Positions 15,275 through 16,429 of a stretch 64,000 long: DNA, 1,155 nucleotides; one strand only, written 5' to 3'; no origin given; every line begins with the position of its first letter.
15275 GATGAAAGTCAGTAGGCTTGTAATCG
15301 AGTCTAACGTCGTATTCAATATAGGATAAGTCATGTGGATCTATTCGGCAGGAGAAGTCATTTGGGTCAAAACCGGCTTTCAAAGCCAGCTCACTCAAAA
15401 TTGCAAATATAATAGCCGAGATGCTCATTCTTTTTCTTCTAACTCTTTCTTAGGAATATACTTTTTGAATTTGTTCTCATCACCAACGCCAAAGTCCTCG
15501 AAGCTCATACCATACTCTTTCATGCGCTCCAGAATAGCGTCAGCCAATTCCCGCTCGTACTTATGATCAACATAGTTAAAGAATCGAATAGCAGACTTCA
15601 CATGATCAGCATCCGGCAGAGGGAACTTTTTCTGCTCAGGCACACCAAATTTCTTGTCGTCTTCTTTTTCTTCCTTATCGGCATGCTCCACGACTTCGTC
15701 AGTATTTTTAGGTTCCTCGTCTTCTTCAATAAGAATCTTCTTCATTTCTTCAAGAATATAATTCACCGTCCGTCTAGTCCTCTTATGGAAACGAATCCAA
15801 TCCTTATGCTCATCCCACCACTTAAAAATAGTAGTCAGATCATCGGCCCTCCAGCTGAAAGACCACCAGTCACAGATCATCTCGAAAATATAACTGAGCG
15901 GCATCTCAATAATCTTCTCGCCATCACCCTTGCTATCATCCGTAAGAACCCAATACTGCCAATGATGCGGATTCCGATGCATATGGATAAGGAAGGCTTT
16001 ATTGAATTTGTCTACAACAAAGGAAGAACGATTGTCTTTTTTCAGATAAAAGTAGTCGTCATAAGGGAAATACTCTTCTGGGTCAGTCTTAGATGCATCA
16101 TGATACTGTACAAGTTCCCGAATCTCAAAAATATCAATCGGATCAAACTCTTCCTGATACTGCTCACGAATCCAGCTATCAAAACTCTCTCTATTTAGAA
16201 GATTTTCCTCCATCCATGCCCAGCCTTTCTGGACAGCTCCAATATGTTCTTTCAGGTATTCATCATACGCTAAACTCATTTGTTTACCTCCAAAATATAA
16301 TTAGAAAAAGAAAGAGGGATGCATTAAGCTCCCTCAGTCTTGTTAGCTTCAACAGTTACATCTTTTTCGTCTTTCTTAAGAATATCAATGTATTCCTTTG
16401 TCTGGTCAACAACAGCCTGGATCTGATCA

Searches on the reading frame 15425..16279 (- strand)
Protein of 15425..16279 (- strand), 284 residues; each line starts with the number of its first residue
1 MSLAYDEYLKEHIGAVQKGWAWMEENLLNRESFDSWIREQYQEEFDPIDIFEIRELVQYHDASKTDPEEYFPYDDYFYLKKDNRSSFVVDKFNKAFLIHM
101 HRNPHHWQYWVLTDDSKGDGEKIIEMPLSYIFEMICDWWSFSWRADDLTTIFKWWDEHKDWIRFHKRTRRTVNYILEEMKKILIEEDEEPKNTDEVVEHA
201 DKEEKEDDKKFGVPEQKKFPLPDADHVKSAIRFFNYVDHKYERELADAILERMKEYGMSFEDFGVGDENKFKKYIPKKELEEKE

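Call 39: search_protein_families(library=phrogs, proteins=[window:15425-16279:-], max_evalue=0.00001)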
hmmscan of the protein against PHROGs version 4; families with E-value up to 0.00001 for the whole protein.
window:15425-16279:- (284 aa): 1 family
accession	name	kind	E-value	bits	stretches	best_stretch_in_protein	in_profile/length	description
phrog_20637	-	unknown function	3.9e-57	193.9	1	1-185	1-167/174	-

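Call 40: search_protein_families(library=pfam, proteins=[window:15425-16279:-], max_evalue=0.001)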
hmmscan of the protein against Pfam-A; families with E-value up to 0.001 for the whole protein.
window:15425-16279:- (284 aa): 2 families
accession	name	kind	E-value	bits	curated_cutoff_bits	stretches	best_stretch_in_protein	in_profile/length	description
PF18907.5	DUF5662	-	7.3e-32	110.6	27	1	1-177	1-155/156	Family of unknown function (DUF5662)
PF20223.3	DUF6582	-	2.7e-06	28.1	27.3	1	197-255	11-71/83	Family of unknown function (DUF6582)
